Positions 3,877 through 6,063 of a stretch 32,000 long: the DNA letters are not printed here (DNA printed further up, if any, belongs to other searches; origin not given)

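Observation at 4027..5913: A LysM membrane protein whose cytoplasmic tail resembles a Walker-A-less FtsK/EssC ATPase domain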

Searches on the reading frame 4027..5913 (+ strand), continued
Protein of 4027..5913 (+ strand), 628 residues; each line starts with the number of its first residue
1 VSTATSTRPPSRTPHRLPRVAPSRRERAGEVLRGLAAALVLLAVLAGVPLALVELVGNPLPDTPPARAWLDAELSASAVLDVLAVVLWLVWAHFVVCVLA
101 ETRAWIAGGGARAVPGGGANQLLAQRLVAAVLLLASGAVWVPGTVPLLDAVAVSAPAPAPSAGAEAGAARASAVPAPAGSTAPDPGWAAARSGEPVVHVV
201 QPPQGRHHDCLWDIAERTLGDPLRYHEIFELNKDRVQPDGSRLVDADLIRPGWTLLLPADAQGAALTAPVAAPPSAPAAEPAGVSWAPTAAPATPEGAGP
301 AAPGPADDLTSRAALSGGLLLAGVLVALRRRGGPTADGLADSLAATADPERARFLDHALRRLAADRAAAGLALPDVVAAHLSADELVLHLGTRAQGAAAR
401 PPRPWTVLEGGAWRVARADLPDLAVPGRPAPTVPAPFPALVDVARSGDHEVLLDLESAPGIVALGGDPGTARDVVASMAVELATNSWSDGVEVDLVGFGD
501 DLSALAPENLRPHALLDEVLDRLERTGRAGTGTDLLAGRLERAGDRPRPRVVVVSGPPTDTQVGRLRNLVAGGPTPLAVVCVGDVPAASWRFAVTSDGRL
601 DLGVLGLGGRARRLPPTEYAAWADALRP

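Call 33: find_related_loci(query=A1, collection=genome_contigs, flank=10000)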
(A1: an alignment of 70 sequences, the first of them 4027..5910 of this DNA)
Query A1 (628 aa) in genome_contigs; peptide patterns used: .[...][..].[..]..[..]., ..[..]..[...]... (x = any residue, [..] = any of these).
275 stretches matched a pattern; 261 encode a relative of the query (tblastn E <= 1e-3); the best 80 are kept; 80 distinct loci.
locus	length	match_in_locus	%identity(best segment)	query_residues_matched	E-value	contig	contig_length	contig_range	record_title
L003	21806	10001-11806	66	23-627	0e+0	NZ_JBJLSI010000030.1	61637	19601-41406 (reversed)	Kineococcus sp. SYSU DK003 NODE_30_length_61637_cov_25.964510, whole genome shotgun sequence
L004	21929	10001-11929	61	2-622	0e+0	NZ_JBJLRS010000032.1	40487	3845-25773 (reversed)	Kineococcus sp. SYSU DK019 NODE_32_length_40487_cov_26.774009, whole genome shotgun sequence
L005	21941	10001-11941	59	9-628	8e-164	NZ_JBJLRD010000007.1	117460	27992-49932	Kineococcus gypseus strain CCTCC AA 2013232 NODE_7_length_117460_cov_23.686968, whole genome shotgun sequence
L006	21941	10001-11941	60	5-622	2e-161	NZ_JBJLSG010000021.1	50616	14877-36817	Kineococcus sp. SYSU DK005 NODE_21_length_50616_cov_23.183208, whole genome shotgun sequence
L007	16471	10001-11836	55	4-620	1e-161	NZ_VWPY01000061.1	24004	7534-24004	Kineococcus rubinsiae strain B12 scaffold_60, whole genome shotgun sequence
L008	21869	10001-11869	51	5-619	4e-134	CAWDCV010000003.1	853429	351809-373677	MAG: uncultured Actinomycetota bacterium isolate MFD04850.bin.1.9 genome assembly, contig: contig_31337, whole genome sh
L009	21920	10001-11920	45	16-627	1e-133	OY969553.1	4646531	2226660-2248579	MAG: uncultured Actinomycetota bacterium isolate MFD04212.bin.1.1 genome assembly, chromosome: 1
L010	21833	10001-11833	54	1-620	3e-132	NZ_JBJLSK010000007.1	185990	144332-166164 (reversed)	Kineococcus sp. SYSU DK001 NODE_7_length_185990_cov_26.343231, whole genome shotgun sequence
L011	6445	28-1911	55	1-623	2e-130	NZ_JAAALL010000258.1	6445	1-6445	Kineococcus vitellinus strain T13 NODE_258_length_6445_cov_5.766857, whole genome shotgun sequence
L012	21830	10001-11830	55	1-620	2e-129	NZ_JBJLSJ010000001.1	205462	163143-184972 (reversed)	Kineococcus sp. SYSU DK002 NODE_1_length_205462_cov_27.075827, whole genome shotgun sequence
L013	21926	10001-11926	47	16-627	8e-128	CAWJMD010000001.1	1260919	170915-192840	MAG: uncultured Actinomycetota bacterium isolate MFD02581.bin.1.282 genome assembly, contig: contig_15251, whole genome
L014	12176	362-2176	57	39-622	6e-165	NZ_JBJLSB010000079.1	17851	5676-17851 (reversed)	Kineococcus sp. SYSU DK010 NODE_79_length_17851_cov_27.988434, whole genome shotgun sequence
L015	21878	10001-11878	53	1-611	1e-121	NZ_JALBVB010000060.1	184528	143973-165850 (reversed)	Kineococcus sp. TRM81007 665, whole genome shotgun sequence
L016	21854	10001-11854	45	2-614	4e-116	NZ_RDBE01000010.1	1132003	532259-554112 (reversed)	Nocardioides mangrovicus strain 4Q3S-7 scaffold19, whole genome shotgun sequence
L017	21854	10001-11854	42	49-627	2e-119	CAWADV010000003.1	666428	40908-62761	MAG: uncultured Actinomycetota bacterium isolate MFD03066.bin.2.51 genome assembly, contig: contig_43068, whole genome s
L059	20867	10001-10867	58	1-276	3e-70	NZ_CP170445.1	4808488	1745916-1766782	Kineococcus sp. DHX-1 chromosome, complete genome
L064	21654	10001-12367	39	5-627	1e-63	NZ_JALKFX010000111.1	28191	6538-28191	Frankia sp. AgB32 NODE_90_length_28191_cov_48.570677, whole genome shotgun sequence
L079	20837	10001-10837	51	2-263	1e-56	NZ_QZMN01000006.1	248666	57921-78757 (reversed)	Ornithinimicrobium cerasi strain CPCC 203383 Scaffold6, whole genome shotgun sequence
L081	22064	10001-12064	48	29-621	2e-56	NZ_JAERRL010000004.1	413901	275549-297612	Streptomyces sp. 7-21 strain XESTO7-21 4, whole genome shotgun sequence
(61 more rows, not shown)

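Call 63: search_protein_families(library=pfam, proteins=[L064:9758-14077:+, L079:9998-12895:+, L081:9875-12943:+, L059:9695-10876:+, L001:19094-19936:+, L001:19933-21456:+, L001:21756-22412:+, L001:9004-9966:+], max_evalue=0.01)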
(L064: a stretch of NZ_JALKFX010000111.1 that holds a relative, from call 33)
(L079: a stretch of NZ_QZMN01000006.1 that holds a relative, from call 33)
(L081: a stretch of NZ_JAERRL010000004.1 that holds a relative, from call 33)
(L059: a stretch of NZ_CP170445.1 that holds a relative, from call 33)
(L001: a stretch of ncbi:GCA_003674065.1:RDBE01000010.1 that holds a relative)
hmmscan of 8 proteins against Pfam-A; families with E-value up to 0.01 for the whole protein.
L064:9758-14077:+ (1440 aa): 1 family
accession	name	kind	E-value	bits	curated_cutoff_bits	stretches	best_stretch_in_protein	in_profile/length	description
PF01476.26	LysM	-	0.0065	16.8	20.9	0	410-459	7-43/43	LysM domain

L079:9998-12895:+ (966 aa): 0 families

L081:9875-12943:+ (1023 aa): 2 families
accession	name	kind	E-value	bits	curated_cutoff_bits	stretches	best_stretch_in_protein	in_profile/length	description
PF03704.23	BTAD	-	1.5e-05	25.8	22.1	1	864-977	4-112/146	Bacterial transcriptional activator domain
PF01476.26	LysM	-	0.0088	16.4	20.9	0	229-255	7-28/43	LysM domain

L059:9695-10876:+ (394 aa): 0 families

L001:19094-19936:+ (280 aa): 0 families

L001:19933-21456:+ (507 aa): 0 families

L001:21756-22412:+ (218 aa): 0 families

L001:9004-9966:+ (320 aa): 0 families

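Call 74: search_dna_similar(query=window:4027-5910:+, collection=plasmids, mode=protein, max_rows=15)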
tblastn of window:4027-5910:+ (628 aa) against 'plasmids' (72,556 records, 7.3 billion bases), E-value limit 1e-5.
Records with a match: 32; places in all: 33; records where one place covers at least 80% of the query: 0.
Best place of each record, by identity: 60-80% 3; <60% 29.
By first word of the organism name: Streptomyces 16; Micrococcus 4; Microbacterium 3; Embleya 2; Kitasatospora 2; Nonomuraea 1; Cellulosimicrobium 1; Micromonospora 1; Candidatus 1; Curtobacterium 1.
By predicted mobility (MOB-suite, as given by PLSDB): non-mobilizable 31; mobilizable 1.
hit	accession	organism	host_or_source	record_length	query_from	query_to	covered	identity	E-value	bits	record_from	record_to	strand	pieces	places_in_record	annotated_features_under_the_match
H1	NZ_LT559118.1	Nonomuraea gerenzanensis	-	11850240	197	627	41%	42.8%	2e-16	150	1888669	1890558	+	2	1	none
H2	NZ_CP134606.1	Streptomyces sp. ITFR-21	Ips typographus,whole organism,Ips ...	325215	188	592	37%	41.1%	1e-8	123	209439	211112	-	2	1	LysM peptidoglycan-binding domain-containing protein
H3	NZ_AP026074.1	Streptomyces nigrescens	-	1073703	413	595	29%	33.8%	2e-12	78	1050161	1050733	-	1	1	none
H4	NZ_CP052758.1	Cellulosimicrobium protaetiae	wax moth,wax moth larvae ...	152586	413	583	27%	35.7%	6e-6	57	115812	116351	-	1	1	LysM peptidoglycan-binding domain-containing protein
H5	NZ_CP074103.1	Streptomyces mirabilis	fresh creek bank soil, topsoil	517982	433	582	24%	36.3%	9e-6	57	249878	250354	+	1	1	LysM peptidoglycan-binding domain-containing protein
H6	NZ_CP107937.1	Micromonospora zamorensis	-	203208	405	531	20%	35.9%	5e-6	58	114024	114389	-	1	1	LysM peptidoglycan-binding domain-containing protein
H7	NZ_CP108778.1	Embleya sp. NBC_00896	-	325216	189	260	11%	52.8%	1e-10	73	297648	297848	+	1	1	BTAD domain-containing putative transcriptional regulator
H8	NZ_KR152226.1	Micrococcus sp. MG-2010-D12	cell culture,saline lake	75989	435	528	15%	38.5%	7e-6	57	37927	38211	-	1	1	hypothetical protein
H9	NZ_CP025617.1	Micrococcus luteus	whole organism,air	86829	435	528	15%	38.5%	7e-6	57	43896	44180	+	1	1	hypothetical protein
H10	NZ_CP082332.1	Micrococcus luteus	indoor air LB agar isolate,indoor air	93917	435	528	15%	38.5%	7e-6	57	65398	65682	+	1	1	BTAD domain-containing putative transcriptional regulator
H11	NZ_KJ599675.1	Micrococcus sp. A7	-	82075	435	528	15%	38.5%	7e-6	57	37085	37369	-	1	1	hypothetical protein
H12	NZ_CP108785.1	Embleya sp. NBC_00888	-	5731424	189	257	11%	52.2%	1e-8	66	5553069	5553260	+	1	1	none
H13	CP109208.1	Streptomyces althioticus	-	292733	433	523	14%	38.0%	8e-6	57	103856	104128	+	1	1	LysM peptidoglycan-binding domain-containing protein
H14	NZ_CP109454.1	Streptomyces cellulosae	-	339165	433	523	14%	38.0%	8e-6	57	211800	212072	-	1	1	LysM peptidoglycan-binding domain-containing protein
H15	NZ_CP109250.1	Streptomyces cellulosae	-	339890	433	523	14%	38.0%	8e-6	57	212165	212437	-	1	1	LysM peptidoglycan-binding domain-containing protein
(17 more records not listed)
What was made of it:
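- Closest known: The 'LysM, BTAD' protein PAGK_2369 in the Cutibacterium acnes plasmid tad locus. Same: For the M. luteus and Streptomyces plasmid proteins, membership of the family rests on tblastn hits to the tail (call 74).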

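Call 75: get_annotated_region(hit=H10, flank=12000)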
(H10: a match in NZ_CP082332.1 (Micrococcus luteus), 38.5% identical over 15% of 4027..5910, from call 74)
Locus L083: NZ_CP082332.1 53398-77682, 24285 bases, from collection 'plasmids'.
description: Micrococcus luteus strain CW.Ay plasmid pCW.Ay, complete sequence
organism: Micrococcus luteus (NCBI taxid 1270)
taxonomy: Bacteria; Actinomycetota; Actinomycetes; Micrococcales; Micrococcaceae; Micrococcus; Micrococcus luteus
host: -; source: indoor air LB agar isolate,indoor air; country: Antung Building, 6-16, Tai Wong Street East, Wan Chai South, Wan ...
typing (MOB-suite, as given by PLSDB): non-mobilizable; replicon rep_cluster_635
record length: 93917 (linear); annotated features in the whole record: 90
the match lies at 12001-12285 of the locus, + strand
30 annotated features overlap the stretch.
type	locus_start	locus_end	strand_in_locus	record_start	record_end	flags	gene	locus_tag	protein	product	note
CDS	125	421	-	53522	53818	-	-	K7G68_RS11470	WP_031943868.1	helix-turn-helix domain-containing protein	-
CDS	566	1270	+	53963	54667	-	-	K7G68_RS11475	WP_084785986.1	SAF domain-containing protein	-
CDS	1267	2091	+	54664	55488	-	-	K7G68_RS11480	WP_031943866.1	hypothetical protein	-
CDS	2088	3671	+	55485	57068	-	-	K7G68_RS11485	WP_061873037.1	ATPase, T2SS/T4P/T4SS family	-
CDS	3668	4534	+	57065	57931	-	-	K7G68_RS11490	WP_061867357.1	type II secretion system F family protein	-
CDS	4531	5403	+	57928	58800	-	-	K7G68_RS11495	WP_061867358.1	hypothetical protein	-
CDS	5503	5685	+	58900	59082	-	-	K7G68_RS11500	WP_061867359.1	hypothetical protein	-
CDS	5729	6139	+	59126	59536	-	-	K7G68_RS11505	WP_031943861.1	hypothetical protein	-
CDS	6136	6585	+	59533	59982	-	-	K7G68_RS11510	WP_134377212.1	pilus assembly protein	-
CDS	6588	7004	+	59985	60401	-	-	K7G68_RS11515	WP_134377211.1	hypothetical protein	-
CDS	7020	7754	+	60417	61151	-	-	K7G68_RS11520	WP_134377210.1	hypothetical protein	-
CDS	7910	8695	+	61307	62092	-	-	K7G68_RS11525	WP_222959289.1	hypothetical protein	-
CDS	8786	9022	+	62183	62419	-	-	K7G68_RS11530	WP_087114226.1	hypothetical protein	-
CDS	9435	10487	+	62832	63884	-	-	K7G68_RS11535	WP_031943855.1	hypothetical protein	-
CDS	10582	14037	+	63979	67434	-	-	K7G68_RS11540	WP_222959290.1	BTAD domain-containing putative transcriptional regulator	-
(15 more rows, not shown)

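Call 76: get_annotated_region(hit=H2, flank=12000)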
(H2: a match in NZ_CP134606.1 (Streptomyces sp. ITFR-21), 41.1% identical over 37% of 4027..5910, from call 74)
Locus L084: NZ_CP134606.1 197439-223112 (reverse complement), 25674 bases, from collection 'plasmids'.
description: Streptomyces sp. ITFR-21 plasmid pSITFR-21a, complete sequence
organism: Streptomyces sp. ITFR-21 (NCBI taxid 3075199)
taxonomy: Bacteria; Actinomycetota; Actinomycetes; Kitasatosporales; Streptomycetaceae; Streptomyces; Streptomyces sp. ITFR-21
host: -; source: Ips typographus,whole organism,Ips typographus collected in traps around Schauinsland mountain; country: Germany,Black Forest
typing (MOB-suite, as given by PLSDB): non-mobilizable
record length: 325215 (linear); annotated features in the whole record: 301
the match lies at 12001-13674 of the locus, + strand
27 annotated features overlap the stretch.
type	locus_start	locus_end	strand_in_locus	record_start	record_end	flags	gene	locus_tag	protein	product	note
CDS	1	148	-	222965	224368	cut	-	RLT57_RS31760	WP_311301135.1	IS1380 family transposase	-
CDS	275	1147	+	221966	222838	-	-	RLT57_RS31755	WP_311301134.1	helix-turn-helix domain-containing protein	-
CDS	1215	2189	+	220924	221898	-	-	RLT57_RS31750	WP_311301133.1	MBL fold metallo-hydrolase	-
CDS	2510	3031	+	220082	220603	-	-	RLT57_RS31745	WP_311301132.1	hypothetical protein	-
CDS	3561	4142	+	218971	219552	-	-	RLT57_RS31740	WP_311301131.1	hypothetical protein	-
CDS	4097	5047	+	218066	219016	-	-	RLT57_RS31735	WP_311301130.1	ATP/GTP-binding protein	-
CDS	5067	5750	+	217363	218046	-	-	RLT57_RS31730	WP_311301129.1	flagella basal body P-ring formation protein FlgA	-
CDS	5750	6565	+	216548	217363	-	-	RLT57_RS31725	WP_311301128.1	hypothetical protein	-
CDS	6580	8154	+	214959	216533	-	-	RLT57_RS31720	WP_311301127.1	ATPase, T2SS/T4P/T4SS family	-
CDS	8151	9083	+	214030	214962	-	-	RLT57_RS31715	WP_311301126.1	type II secretion system F family protein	-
CDS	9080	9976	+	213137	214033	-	-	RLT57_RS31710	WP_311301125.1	type II secretion system F family protein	-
CDS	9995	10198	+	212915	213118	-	-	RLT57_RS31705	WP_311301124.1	hypothetical protein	-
CDS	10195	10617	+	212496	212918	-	-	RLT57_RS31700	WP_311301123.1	pilus assembly protein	-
CDS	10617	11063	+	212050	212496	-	-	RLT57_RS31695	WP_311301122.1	TadE/TadG family type IV pilus assembly protein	-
CDS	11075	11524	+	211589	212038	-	-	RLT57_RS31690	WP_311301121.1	hypothetical protein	-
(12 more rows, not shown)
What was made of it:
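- On Tad (Flp) pilus gene cluster component: Annotated plasmid operons L083 and L084 agree (calls 75, 76).
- The gene's position among tad structural genes also fits an assembly role (calls 75, 76).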
